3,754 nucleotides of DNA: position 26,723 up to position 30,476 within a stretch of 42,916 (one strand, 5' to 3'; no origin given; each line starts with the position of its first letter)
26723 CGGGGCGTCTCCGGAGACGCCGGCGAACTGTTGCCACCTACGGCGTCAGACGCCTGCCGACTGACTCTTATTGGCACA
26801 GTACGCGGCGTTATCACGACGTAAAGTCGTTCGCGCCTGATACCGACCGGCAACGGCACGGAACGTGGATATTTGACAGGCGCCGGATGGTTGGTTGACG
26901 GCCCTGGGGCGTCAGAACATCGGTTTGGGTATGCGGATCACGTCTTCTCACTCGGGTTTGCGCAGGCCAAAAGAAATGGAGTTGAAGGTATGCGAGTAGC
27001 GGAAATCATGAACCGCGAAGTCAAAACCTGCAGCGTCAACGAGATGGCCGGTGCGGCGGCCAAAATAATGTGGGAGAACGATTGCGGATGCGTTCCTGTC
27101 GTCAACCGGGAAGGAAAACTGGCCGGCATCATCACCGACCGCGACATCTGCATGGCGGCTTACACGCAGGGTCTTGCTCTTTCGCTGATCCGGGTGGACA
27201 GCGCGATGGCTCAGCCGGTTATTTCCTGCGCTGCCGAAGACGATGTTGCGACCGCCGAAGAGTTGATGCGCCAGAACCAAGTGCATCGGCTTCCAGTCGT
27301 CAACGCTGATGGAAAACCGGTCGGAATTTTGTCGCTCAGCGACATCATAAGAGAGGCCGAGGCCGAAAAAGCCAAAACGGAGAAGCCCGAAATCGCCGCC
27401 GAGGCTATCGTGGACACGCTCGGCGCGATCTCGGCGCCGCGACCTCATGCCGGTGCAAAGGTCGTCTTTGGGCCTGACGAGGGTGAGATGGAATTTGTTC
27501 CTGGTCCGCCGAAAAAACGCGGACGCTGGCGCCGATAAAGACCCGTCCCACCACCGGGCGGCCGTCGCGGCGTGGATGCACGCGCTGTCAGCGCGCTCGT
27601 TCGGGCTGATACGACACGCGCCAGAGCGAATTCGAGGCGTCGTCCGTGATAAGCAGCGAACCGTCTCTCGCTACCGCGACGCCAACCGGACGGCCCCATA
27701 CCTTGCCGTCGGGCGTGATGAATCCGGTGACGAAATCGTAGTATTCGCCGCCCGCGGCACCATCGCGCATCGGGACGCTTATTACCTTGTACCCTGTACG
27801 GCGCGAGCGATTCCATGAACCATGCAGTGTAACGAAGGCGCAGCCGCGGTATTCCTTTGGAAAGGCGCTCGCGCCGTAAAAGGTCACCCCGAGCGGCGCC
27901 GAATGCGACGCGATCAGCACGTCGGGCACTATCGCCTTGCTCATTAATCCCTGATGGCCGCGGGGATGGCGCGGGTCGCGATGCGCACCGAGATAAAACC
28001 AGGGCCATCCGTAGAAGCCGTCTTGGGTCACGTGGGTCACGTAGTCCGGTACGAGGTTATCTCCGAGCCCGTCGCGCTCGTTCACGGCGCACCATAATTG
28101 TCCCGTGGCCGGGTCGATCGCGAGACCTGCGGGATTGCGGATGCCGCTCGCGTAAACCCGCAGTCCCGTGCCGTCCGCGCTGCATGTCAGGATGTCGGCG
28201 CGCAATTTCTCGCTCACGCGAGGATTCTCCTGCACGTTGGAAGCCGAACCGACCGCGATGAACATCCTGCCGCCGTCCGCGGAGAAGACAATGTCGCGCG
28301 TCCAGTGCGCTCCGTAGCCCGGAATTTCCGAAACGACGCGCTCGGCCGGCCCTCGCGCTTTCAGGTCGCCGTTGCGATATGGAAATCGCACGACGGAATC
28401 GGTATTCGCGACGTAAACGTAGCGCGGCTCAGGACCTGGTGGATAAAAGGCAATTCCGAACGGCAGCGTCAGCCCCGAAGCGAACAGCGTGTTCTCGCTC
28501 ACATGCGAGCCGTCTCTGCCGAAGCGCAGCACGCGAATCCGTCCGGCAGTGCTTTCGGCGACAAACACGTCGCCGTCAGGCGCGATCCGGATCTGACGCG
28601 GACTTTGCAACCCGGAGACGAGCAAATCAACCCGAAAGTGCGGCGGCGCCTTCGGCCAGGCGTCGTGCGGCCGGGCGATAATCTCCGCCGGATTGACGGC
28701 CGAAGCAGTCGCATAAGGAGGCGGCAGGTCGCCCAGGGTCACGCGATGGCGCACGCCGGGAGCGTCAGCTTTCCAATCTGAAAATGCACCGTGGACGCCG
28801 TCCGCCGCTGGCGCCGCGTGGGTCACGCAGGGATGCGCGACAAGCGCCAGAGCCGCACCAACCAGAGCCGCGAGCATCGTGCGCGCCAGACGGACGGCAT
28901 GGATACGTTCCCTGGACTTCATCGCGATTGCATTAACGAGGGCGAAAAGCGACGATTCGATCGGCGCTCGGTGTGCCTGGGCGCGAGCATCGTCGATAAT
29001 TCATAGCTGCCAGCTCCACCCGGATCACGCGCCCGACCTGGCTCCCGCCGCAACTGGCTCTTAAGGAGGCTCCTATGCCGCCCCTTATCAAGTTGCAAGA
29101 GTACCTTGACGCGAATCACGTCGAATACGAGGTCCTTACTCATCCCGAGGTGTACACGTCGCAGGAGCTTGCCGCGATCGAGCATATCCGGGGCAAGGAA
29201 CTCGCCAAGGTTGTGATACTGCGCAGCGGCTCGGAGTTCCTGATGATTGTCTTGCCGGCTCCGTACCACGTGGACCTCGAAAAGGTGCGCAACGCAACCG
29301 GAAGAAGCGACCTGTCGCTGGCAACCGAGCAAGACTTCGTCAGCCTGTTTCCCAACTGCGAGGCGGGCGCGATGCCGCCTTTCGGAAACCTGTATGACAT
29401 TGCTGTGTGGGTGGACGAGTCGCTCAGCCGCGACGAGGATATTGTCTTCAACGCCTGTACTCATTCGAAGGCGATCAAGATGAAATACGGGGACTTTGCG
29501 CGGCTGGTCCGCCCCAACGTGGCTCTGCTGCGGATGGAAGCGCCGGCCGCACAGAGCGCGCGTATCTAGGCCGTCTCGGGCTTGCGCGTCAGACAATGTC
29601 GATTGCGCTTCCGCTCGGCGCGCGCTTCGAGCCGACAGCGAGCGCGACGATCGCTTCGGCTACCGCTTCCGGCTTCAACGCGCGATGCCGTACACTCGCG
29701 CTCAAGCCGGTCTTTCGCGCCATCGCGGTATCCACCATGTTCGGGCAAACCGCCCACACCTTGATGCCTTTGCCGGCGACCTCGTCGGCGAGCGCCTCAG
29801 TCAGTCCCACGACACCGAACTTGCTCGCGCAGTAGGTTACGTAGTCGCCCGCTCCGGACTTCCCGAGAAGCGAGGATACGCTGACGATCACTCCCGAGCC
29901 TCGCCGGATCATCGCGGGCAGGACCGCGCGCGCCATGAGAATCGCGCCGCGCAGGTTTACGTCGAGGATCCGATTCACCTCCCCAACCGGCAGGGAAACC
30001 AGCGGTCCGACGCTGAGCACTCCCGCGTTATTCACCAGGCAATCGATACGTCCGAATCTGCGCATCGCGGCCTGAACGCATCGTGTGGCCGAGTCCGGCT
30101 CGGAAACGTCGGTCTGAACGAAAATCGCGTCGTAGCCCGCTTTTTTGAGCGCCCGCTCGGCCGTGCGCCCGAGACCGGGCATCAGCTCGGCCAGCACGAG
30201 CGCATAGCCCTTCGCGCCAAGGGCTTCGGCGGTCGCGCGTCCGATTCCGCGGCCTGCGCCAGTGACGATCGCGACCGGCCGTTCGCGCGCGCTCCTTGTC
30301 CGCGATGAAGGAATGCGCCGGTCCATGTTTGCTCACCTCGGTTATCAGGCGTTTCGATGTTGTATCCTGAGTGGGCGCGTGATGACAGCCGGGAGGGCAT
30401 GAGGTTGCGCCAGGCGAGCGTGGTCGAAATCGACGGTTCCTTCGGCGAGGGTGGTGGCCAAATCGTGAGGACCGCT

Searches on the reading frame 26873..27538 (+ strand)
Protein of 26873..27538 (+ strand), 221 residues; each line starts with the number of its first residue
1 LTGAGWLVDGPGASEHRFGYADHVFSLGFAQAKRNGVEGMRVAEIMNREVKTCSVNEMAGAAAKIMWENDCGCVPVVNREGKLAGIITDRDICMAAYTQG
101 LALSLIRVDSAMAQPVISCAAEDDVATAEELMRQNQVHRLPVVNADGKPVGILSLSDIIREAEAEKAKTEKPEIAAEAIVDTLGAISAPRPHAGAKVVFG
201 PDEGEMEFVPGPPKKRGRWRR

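Call 10: search_protein_families(library=pfam, proteins=[window:26873-27538:+], max_evalue=0.001)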
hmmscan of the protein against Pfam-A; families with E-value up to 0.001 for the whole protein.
window:26873-27538:+ (221 aa): 2 families
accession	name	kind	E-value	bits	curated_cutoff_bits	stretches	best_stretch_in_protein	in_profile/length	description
PF00571.33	CBS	-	5.5e-30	103.9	24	2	110-161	3-54/57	CBS domain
PF05198.21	IF3_N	-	0.00037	21.1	26.9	0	140-166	10-36/70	Translation initiation factor IF-3, N-terminal domain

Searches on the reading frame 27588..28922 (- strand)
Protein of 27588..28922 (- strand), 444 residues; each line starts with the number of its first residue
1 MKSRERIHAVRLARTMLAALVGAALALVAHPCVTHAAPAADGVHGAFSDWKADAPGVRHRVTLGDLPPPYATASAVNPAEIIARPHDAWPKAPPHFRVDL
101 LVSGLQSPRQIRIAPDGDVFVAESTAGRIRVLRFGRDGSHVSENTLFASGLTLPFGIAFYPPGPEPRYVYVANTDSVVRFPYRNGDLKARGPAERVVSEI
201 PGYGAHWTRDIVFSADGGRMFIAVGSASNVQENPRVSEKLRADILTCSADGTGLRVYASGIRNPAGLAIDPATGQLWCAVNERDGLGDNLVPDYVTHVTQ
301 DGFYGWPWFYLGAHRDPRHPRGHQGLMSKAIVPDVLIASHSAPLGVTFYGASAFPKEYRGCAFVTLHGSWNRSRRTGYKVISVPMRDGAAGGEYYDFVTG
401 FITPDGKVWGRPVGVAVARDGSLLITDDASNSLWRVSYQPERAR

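Call 10: search_protein_families(library=pfam, proteins=[window:27588-28922:-], max_evalue=0.001)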
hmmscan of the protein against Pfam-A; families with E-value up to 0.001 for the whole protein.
window:27588-28922:- (444 aa): 2 families
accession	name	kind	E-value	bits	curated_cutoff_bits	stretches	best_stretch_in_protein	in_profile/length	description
PF07995.17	GSDH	-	1.6e-15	57.7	25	1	105-364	1-275/332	Glucose / Sorbosone dehydrogenase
PF01436.27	NHL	-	2.8e-08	33.8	20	0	411-431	3-22/28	NHL repeat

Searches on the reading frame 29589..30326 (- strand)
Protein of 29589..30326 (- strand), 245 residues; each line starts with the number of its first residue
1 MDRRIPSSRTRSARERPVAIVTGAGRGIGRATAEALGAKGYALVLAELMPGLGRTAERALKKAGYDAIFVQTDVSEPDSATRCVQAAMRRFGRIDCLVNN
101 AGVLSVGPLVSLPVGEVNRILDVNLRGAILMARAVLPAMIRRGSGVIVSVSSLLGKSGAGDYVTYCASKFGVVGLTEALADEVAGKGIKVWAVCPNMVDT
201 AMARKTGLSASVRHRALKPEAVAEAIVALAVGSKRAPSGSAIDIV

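Call 10: search_protein_families(library=pfam, proteins=[window:29589-30326:-], max_evalue=0.001)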
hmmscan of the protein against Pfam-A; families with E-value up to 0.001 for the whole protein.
window:29589-30326:- (245 aa): 3 families
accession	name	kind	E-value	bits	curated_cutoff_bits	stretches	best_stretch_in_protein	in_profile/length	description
PF00106.31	adh_short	-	4.6e-56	189.8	26.6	1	18-206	2-190/195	short chain dehydrogenase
PF13561.12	adh_short_C2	-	4.5e-45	154.5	27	1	23-241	1-228/236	Enoyl-(Acyl carrier protein) reductase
PF08659.16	KR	-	2e-11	44.6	22.6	1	20-189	4-169/180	KR domain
